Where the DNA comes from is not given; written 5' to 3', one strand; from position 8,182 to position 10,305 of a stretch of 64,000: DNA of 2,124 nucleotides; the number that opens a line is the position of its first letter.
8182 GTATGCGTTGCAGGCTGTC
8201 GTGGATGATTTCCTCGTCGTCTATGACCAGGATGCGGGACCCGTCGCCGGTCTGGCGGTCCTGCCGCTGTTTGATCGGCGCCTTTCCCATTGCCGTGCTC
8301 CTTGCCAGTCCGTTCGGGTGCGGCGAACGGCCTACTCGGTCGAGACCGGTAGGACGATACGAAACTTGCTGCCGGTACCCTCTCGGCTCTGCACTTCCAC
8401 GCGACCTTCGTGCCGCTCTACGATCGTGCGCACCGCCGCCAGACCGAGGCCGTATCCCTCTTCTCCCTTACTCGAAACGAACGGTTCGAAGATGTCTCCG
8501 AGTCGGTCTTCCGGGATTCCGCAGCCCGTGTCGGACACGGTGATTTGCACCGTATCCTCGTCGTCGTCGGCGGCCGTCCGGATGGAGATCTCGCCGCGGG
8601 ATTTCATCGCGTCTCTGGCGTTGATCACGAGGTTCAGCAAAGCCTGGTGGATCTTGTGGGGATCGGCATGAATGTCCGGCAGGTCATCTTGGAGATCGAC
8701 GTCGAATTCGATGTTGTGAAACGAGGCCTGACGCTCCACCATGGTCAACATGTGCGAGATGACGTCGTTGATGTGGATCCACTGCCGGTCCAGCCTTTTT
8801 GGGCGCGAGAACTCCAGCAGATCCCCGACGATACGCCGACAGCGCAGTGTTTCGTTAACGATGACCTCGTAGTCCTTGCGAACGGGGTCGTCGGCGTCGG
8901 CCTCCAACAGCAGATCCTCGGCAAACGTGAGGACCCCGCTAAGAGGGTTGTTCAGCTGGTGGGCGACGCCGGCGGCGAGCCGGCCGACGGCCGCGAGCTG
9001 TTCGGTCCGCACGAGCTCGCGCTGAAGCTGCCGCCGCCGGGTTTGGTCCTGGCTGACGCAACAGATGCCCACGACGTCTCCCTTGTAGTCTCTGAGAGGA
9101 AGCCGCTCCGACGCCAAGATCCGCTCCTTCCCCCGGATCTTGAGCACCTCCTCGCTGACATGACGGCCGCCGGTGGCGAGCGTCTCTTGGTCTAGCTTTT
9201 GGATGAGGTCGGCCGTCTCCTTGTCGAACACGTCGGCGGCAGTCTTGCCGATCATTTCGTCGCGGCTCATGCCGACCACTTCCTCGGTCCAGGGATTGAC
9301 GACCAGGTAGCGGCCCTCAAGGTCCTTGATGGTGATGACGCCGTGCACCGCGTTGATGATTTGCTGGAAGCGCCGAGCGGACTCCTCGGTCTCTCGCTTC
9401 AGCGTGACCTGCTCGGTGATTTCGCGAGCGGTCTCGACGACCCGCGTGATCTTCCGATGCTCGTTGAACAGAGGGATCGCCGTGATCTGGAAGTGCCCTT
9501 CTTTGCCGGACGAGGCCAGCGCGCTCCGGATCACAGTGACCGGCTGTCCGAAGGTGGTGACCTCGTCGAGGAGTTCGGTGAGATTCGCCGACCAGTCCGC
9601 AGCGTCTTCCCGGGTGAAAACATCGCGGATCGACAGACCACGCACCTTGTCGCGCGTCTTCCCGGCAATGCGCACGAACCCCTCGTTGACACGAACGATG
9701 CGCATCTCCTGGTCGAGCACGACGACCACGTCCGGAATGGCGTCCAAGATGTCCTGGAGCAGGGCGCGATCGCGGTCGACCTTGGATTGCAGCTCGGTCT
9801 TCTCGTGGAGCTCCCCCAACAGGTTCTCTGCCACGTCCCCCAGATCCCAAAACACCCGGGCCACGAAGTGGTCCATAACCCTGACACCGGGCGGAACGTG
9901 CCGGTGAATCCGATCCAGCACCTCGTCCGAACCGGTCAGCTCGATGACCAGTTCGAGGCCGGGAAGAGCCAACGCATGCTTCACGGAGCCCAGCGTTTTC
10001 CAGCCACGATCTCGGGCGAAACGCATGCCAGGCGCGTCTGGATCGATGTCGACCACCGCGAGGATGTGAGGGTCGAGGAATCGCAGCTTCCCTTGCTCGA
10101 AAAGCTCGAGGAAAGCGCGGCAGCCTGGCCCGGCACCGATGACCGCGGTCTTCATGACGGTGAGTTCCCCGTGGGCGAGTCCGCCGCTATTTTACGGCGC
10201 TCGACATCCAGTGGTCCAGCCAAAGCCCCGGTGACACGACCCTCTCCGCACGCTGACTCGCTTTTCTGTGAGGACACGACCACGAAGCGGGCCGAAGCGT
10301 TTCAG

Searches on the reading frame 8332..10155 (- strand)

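Call 30: search_protein_families(library=pfam, proteins=[window:8332-10155:-])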
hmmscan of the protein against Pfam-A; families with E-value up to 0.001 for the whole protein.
window:8332-10155:- (607 aa): 8 families
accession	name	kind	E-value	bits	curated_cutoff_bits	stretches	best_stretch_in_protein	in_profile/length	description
PF08448.16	PAS_4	-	3.5e-36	124.2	23.1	2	137-250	1-109/110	PAS fold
PF02518.31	HATPase_c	-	6.9e-28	97.8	26.4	1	498-605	2-110/111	Histidine kinase-, DNA gyrase B-, and HSP90-like ATPase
PF13426.13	PAS_9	-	2.3e-21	76.4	27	2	141-248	1-103/103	PAS domain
PF00989.32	PAS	-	5.6e-19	68.7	22.6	2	262-370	2-112/113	PAS fold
PF00512.31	HisKA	-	4.8e-13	49.4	26.9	1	391-452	3-63/66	His Kinase A (phospho-acceptor) domain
PF13188.13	PAS_8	-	1.1e-09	38.3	21.8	1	132-186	2-53/65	PAS domain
PF08447.18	PAS_3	-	2.5e-05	24.9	25.6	0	154-242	2-88/89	PAS fold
PF13581.12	HATPase_c_2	-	0.00053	20.4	27.4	0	505-588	39-114/127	Histidine kinase-like ATPase domain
